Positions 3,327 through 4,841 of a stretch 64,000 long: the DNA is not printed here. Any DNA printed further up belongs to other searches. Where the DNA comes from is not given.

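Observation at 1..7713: Operon-like run: T9SS-secreted beta-propeller, then three tandem TMTC/PMT-like GT-C glycosyltransferase-TPR paralogs, then a GT2. This is a candidate protein O-glycosylation module.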

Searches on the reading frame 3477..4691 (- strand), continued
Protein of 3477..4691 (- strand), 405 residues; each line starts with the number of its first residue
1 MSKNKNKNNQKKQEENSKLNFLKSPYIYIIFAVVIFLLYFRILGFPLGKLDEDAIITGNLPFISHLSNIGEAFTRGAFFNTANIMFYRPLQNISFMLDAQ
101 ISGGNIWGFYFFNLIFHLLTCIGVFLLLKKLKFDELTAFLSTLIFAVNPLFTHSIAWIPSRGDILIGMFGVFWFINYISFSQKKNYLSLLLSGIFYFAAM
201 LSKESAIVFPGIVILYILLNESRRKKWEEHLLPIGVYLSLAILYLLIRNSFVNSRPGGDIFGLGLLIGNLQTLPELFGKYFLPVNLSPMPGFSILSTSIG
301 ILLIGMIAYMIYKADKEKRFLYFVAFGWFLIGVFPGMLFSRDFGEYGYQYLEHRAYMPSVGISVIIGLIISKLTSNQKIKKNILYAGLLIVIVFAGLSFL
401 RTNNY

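Call 20: search_protein_families(library=pfam, proteins=[L003:4846-6018:+], max_evalue=0.001)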
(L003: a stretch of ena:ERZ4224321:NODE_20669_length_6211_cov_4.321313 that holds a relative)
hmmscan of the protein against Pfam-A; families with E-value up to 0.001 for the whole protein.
L003:4846-6018:+ (390 aa): 4 families
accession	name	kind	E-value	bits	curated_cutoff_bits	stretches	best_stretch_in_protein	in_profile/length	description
PF00535.33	Glycos_transf_2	-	1.4e-23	84.1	23.3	1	51-216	1-164/168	Glycosyl transferase family 2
PF13641.12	Glyco_tranf_2_3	-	2.7e-17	64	27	1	48-266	1-226/230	Glycosyltransferase like family 2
PF10111.15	Glyco_tranf_2_2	-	2.6e-07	30.9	27.3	1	51-150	1-102/276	Glycosyltransferase like family 2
PF13632.12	Glyco_trans_2_3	-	2e-05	24.9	27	1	132-336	1-195/198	Glycosyl transferase family group 2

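Call 27: search_solved_structures(query=A2, max_evalue=10, show_alignments=3)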
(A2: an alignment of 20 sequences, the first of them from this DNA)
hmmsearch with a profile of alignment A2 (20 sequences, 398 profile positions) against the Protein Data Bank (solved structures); distinct sequences matched with E-value up to 10: 0.

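Call 29: search_protein_families(library=pfam, alignment_id=A2, max_evalue=1)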
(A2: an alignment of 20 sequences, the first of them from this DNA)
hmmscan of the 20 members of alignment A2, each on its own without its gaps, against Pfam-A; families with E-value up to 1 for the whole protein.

A. member 1, seq(405 aa): 2 families
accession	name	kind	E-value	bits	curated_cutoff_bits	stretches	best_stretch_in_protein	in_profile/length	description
PF13231.12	PMT_2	-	6.9e-10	39.8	26.1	1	99-243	14-154/160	Dolichyl-phosphate-mannose-protein mannosyltransferase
PF02366.24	PMT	-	3.2e-05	24.1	22.7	1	100-235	76-212/245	Dolichyl-phosphate-mannose-protein mannosyltransferase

B. families by the number of members that match (of 20 scanned): 9 families
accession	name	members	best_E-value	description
PF13231.12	PMT_2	12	1e-11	Dolichyl-phosphate-mannose-protein mannosyltransferase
PF02366.24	PMT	1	3.2e-05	Dolichyl-phosphate-mannose-protein mannosyltransferase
PF19885.4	DUF6358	1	0.015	Family of unknown function (DUF6358)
PF19389.4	DUF5964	1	0.022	Family of unknown function (DUF5964)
PF12036.14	DUF3522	1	0.035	Protein of unknown function (DUF3522)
PF11118.13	DUF2627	1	0.076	Protein of unknown function (DUF2627)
PF14403.11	CP_ATPgrasp_2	1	0.2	Circularly permuted ATP-grasp type 2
PF20636.2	SMN_G2-BD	1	0.22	Survival Motor Neuron, Gemin2-binding domain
PF19510.5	DUF6044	1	0.28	Protein of unknown function (DUF6044)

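Call 33: predict_structure(alignment_id=A1)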
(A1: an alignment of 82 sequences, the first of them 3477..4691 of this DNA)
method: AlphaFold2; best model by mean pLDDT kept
length: 405 residues; sequences in the alignment: 82
mean_pLDDT: 94.6   pTM: 0.94
mean pLDDT of the five models: 94.6, 94.6, 94.4, 94.1, 93.8
residues with pLDDT >= 90: 352; 70-90: 51; 50-70: 2; < 50: 0
segments of 3 or more residues with pLDDT < 50: none
pLDDT, mean of each block of 10 residues (from residue 1): 73 76 90 98 89 93 97 96 95 98 95 98 98 97 99 97 98 98 97 99 98 97 91 98 97 85 92 98 95 97 98 95 98 95 82 97 98 95 97 98 93
secondary structure, 60 per line:
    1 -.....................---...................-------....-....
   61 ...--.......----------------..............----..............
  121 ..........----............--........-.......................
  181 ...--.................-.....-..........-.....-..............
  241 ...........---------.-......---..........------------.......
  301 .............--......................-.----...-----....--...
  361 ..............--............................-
elements in order: H2-22 H26-44 H52-55 H57-63 H66-72 H89-102 H107-130 H135-146 H149-156 H158-183 H186-202 H204-208 H210-219 H221-225 H227-251 H263-268 H272-281 H294-313 H316-337 H352-355 H358-374 H377-404

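Call 35: find_related_loci(query=A3, collection=genome_contigs, flank=10000)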
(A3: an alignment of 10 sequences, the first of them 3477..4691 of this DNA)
Query A3 (405 aa) in genome_contigs; peptide patterns used: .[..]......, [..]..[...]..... (x = any residue, [..] = any of these).
71 stretches matched a pattern; 47 encode a relative of the query (tblastn E <= 1e-3); 46 distinct loci.
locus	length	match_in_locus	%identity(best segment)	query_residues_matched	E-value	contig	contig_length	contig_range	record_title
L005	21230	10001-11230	38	5-405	2e-83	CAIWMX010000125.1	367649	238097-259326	MAG: uncultured Bacteroidales bacterium isolate AM-2014_bin-2482 genome assembly, contig: bin-2482:125/140, whole genome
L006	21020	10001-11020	40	23-362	3e-80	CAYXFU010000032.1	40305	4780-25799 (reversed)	MAG TPA_asm: uncultured Hyphomicrobiales bacterium isolate SRP272421_co4_697 genome assembly, contig: NODE_1687_length_4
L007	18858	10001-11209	38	3-405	1e-84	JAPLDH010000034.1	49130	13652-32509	MAG: Bacteroidetes bacterium isolate LacPavin_0419_WC90_MAG_42_101 LacPavin_0419_WC90_scaffold_485511, whole genome shot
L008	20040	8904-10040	36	28-405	2e-78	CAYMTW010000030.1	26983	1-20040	MAG TPA_asm: uncultured Melioribacter sp. isolate binchicken_co298_307 genome assembly, contig: NODE_3133_length_26983_c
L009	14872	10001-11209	38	4-405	7e-78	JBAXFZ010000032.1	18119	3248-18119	MAG: Bacteroidota bacterium isolate ELA284 MAG284_32, whole genome shotgun sequence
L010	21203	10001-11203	36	1-405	3e-77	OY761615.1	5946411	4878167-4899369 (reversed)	MAG: Ignavibacteriaceae bacterium isolate 0c874fb2-9291-49ee-bde1-826c4484edf3 genome assembly, chromosome: 1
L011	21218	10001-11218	38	3-405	7e-78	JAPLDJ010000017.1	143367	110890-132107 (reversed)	MAG: Bacteroidetes bacterium isolate LacPavin_0920_WC70_MAG_47_14 LacPavin_0920_WC70_scaffold_468740, whole genome shotg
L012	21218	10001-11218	38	1-405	1e-77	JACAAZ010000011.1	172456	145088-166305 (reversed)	MAG: Bacteroidetes bacterium isolate Cfx3-02 MAG02_11, whole genome shotgun sequence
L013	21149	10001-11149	38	23-405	5e-77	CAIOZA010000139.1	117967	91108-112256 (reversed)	MAG: uncultured Ignavibacteria bacterium isolate KTt_bin-1687 genome assembly, contig: bin-1687:139/148, whole genome sh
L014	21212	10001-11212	35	1-405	7e-75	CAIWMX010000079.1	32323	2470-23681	MAG: uncultured Bacteroidales bacterium isolate AM-2014_bin-2482 genome assembly, contig: bin-2482:079/140, whole genome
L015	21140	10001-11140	39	25-405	2e-73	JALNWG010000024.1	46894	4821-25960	MAG: Bacteroidales bacterium isolate SO_2016_LW1 bin 64 scaffold00506_LW64-88_2016, whole genome shotgun sequence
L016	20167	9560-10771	33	1-405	3e-72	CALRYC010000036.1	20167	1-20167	MAG: Chitinophaga pinensis isolate JJ-MA1B5-281-8-m1-bin330 genome assembly, contig: JJ-MA1B5-281-C579, whole genome sho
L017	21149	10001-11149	37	23-405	2e-70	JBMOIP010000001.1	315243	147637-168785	MAG: Bacteroidales bacterium isolate Deming_bin.452 contig9, whole genome shotgun sequence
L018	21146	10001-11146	35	24-405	2e-70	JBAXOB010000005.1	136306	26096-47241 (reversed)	MAG: Bacteroidota bacterium isolate ELA494 MAG494_5, whole genome shotgun sequence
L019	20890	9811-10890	37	45-405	7e-69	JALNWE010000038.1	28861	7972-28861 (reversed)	MAG: Bacteroidales bacterium isolate SO_2016_LW1 bin 3 scaffold01376_LW64-88_2016, whole genome shotgun sequence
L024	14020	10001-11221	36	1-405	1e-66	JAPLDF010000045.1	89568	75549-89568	MAG: Bacteroidetes bacterium isolate LacPavin_0419_WC70L_MAG_48_58 LacPavin_0419_WC70L_scaffold_214129, whole genome sho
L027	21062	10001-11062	34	50-405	2e-59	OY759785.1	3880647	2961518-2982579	MAG: Ignavibacteriaceae bacterium isolate e3da2468-0b18-4b5b-bfd4-73ebec91e4fc genome assembly, chromosome: 1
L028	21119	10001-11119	33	30-405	6e-59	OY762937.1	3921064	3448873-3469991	MAG: Ignavibacteriaceae bacterium isolate 77385eac-16a0-46d9-9606-3f30544cc643 genome assembly, chromosome: 1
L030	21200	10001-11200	38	5-405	1e-70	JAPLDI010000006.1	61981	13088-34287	MAG: Bacteroidetes bacterium isolate LacPavin_0818_WC55_MAG_47_11 LacPavin_0818_WC55_scaffold_347255, whole genome shotg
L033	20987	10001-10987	31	41-370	7e-55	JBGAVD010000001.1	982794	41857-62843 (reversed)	MAG: Chlorobiota bacterium isolate MAG_MBR_H10.82 MBRH10-82_opera_contig_16, whole genome shotgun sequence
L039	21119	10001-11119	39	22-395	9e-70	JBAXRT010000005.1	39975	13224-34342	MAG: bacterium isolate ELA590 MAG590_5, whole genome shotgun sequence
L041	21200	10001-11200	30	1-398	2e-55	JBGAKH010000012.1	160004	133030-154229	MAG: Chlorobiota bacterium isolate MAG_AAO_H125.55 AAOH125-55_opera_contig_439, whole genome shotgun sequence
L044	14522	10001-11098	27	39-405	3e-43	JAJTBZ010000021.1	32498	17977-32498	MAG: Ignavibacteria bacterium isolate MH_R2_21 k141_49881, whole genome shotgun sequence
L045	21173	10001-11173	30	4-405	4e-39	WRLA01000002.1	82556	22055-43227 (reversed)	MAG: Bacteroidales bacterium isolate Th196P3bin138 Ga0099364_10000303, whole genome shotgun sequence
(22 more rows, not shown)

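Call 44: search_protein_families(library=pfam, alignment_id=A4, max_evalue=0.00001)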
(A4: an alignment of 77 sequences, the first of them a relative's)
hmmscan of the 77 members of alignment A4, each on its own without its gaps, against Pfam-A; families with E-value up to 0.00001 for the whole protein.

A. member 1, L005:8682-9881:+ (399 aa): 0 families

B. families by the number of members that match (of 77 scanned): 87 families (the first 25 are shown)
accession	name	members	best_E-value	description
PF07715.20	Plug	7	2.4e-20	TonB-dependent Receptor Plug Domain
PF18962.6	Por_Secre_tail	7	5.2e-11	Secretion system C-terminal sorting domain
PF00593.30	TonB_dep_Rec_b-barrel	5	5e-35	TonB dependent receptor-like, beta-barrel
PF00009.33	GTP_EFTU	4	1.3e-55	Elongation factor Tu GTP binding domain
PF03144.31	GTP_EFTU_D2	4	1.8e-08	Elongation factor Tu domain 2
PF16658.11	RF3_C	3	1.8e-34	Class II release factor RF3, C-terminal domain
PF22042.2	EF-G_D2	3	7.2e-22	Elongation factor G domain 2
PF00535.33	Glycos_transf_2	3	7.3e-22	Glycosyl transferase family 2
PF02915.23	Rubrerythrin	3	2.2e-18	Rubrerythrin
PF13650.11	Asp_protease_2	3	2.9e-18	Aspartyl protease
PF13975.11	gag-asp_proteas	3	4.2e-14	gag-polyprotein putative aspartyl protease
PF00041.27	fn3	3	2.5e-11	Fibronectin type III domain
PF13668.12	Ferritin_2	3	2.1e-07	Ferritin-like domain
PF22277.2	EncFtn-like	3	2.6e-07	EncFtn-like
PF01926.29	MMR_HSR1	3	5.4e-07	50S ribosome-binding GTPase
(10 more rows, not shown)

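Call 45: search_protein_families(library=pfam, proteins=[L006:3245-7885:+, L027:12123-16799:+, L024:5824-9534:+, L039:12091-15456:+, L005:8682-9881:+, L011:8877-9962:-, L030:8844-9995:-], max_evalue=0.0001)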
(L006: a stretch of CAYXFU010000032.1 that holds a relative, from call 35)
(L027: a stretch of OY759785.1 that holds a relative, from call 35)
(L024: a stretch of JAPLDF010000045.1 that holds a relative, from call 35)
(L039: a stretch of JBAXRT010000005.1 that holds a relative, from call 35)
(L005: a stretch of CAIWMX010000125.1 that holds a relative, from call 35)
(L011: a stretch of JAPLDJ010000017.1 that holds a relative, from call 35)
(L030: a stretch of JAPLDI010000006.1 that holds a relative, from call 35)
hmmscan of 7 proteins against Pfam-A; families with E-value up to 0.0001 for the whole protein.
L006:3245-7885:+ (1546 aa): 2 families
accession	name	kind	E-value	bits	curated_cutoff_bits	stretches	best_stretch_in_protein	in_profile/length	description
PF13573.12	SprB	-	1.4e-83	274.7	28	10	740-775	1-35/37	SprB repeat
PF18962.6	Por_Secre_tail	-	9.9e-08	32.6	27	1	1465-1538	1-69/75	Secretion system C-terminal sorting domain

L027:12123-16799:+ (1558 aa): 2 families
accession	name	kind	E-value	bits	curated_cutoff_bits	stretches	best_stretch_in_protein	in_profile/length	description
PF00041.27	fn3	-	5.8e-10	39.7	25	1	584-687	2-80/84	Fibronectin type III domain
PF18962.6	Por_Secre_tail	-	3e-06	27.9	27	1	1472-1544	2-69/75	Secretion system C-terminal sorting domain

L024:5824-9534:+ (1236 aa): 10 families
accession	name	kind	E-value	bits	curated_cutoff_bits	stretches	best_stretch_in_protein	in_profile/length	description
PF00384.28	Molybdopterin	-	4.1e-27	95.6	24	1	763-1154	1-337/353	Molybdopterin oxidoreductase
PF07992.20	Pyr_redox_2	-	1.4e-25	90.8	26.1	1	198-504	1-291/291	Pyridine nucleotide-disulphide oxidoreductase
PF14691.11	Fer4_20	-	5.3e-20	71.8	25.8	1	104-182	30-109/113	Dihydroprymidine dehydrogenase domain II, 4Fe-4S cluster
PF13510.11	Fer2_4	-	2.5e-16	59.9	22.8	1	5-80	3-81/82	2Fe-2S iron-sulfur cluster binding domain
PF22117.2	Fer4_Nqo3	-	3.4e-11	43.6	27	1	626-694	2-67/67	NADH-quinone oxidoreductase subunit 3, ferredoxin-like domain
PF04879.21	Molybdop_Fe4S4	-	1.7e-08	34.7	22.7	1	710-759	5-54/55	Molybdopterin oxidoreductase Fe4S4 domain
PF00070.33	Pyr_redox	-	1.3e-07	32.4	22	0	332-405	2-78/82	Pyridine nucleotide-disulphide oxidoreductase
PF13738.12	Pyr_redox_3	-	4.2e-06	26.7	30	0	324-488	159-305/305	Pyridine nucleotide-disulphide oxidoreductase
PF13450.12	NAD_binding_8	-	4.8e-06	27.2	21.9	1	202-238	1-37/68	NAD(P)-binding Rossmann-like domain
PF14697.11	Fer4_21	-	1.5e-05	25.4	35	1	629-694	2-58/59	4Fe-4S dicluster domain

L039:12091-15456:+ (1121 aa): 4 families
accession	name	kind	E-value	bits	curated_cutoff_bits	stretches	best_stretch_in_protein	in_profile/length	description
PF00133.28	tRNA-synt_1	-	3.6e-112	375.6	22.7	1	19-703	2-413/414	tRNA synthetases class I (I, L, M and V)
PF19302.4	DUF5915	-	1.4e-50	172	27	1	922-1100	2-180/195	Domain of unknown function (DUF5915)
PF08264.19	Anticodon_1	-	9e-30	103.9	25.1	1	751-902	1-145/148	Anticodon-binding domain of tRNA ligase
PF09334.17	tRNA-synt_1g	-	5.7e-17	62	20.1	1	51-191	10-131/391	tRNA synthetases class I (M)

L005:8682-9881:+ (399 aa): 0 families

L011:8877-9962:- (361 aa): 3 families
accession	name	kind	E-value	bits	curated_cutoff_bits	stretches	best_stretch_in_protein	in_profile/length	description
PF13650.11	Asp_protease_2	-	2.9e-18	66.8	24.3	2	97-188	1-89/90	Aspartyl protease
PF13975.11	gag-asp_proteas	-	4.2e-14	53.3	28.2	1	97-191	1-91/92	gag-polyprotein putative aspartyl protease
PF00077.25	RVP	-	6.9e-06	26.7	20.7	0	96-169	6-77/101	Retroviral aspartyl protease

L030:8844-9995:- (383 aa): 2 families
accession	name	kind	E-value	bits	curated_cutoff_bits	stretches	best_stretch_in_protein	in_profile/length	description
PF13650.11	Asp_protease_2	-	5.4e-17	62.7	24.3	1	262-358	1-90/90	Aspartyl protease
PF13975.11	gag-asp_proteas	-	2.4e-12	47.7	28.2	1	262-360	1-91/92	gag-polyprotein putative aspartyl protease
